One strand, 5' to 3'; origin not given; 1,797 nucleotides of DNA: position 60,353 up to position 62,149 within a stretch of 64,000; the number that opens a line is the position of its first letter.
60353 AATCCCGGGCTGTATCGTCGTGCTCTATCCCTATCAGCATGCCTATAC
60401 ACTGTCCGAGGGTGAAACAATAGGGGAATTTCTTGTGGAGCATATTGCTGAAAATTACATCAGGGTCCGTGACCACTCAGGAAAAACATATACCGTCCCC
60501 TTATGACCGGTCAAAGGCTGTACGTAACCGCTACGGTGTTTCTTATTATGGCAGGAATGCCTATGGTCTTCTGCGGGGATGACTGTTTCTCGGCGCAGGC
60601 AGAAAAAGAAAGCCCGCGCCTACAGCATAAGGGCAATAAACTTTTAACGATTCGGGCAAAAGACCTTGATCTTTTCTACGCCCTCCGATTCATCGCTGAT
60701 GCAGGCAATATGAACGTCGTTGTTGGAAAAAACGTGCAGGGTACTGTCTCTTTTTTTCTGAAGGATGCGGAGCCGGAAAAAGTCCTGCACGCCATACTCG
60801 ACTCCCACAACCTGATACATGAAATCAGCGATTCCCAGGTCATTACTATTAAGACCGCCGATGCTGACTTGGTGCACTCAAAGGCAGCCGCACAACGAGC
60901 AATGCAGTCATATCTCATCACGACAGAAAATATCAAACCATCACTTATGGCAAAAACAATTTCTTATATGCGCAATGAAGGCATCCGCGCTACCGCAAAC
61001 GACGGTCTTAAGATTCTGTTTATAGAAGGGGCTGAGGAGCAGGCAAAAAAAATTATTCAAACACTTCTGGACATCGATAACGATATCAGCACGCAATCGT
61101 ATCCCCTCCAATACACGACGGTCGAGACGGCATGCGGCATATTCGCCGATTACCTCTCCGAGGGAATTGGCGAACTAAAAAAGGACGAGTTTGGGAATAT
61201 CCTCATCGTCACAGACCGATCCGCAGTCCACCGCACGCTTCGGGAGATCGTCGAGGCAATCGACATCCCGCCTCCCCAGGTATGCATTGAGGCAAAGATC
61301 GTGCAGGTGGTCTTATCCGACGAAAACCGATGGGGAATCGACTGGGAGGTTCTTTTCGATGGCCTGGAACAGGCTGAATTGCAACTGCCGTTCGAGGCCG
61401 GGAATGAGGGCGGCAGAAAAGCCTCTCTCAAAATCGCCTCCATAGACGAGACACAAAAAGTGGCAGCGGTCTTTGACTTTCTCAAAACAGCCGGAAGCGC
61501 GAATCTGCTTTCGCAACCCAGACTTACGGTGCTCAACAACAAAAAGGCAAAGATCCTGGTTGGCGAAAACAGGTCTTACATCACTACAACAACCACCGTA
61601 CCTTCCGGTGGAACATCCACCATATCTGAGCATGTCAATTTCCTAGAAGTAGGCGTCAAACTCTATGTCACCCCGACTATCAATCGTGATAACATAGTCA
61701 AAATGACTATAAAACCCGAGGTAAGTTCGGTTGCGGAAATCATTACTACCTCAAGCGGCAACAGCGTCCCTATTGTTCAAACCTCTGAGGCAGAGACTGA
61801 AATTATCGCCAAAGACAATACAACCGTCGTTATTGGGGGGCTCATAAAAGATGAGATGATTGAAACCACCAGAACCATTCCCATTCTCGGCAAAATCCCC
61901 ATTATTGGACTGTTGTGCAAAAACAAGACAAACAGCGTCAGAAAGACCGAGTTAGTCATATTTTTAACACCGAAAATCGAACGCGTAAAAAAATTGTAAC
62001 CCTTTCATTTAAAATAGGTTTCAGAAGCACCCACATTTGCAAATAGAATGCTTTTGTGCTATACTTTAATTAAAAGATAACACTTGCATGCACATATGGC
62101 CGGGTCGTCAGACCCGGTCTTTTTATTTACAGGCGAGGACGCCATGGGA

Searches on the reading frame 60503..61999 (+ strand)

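Call 64: search_protein_families(library=pfam, proteins=[window:60503-61999:+], max_evalue=0.00001)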
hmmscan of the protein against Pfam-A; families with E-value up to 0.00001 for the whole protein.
window:60503-61999:+ (498 aa): 2 families
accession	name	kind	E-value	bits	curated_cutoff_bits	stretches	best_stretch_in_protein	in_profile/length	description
PF00263.26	Secretin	-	5.7e-45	153.4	27.5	1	327-492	2-167/169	Bacterial type II and III secretion system protein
PF03958.22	Secretin_N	-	4e-07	30.6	28.2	0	197-259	1-69/69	Bacterial type II/III secretion system short domain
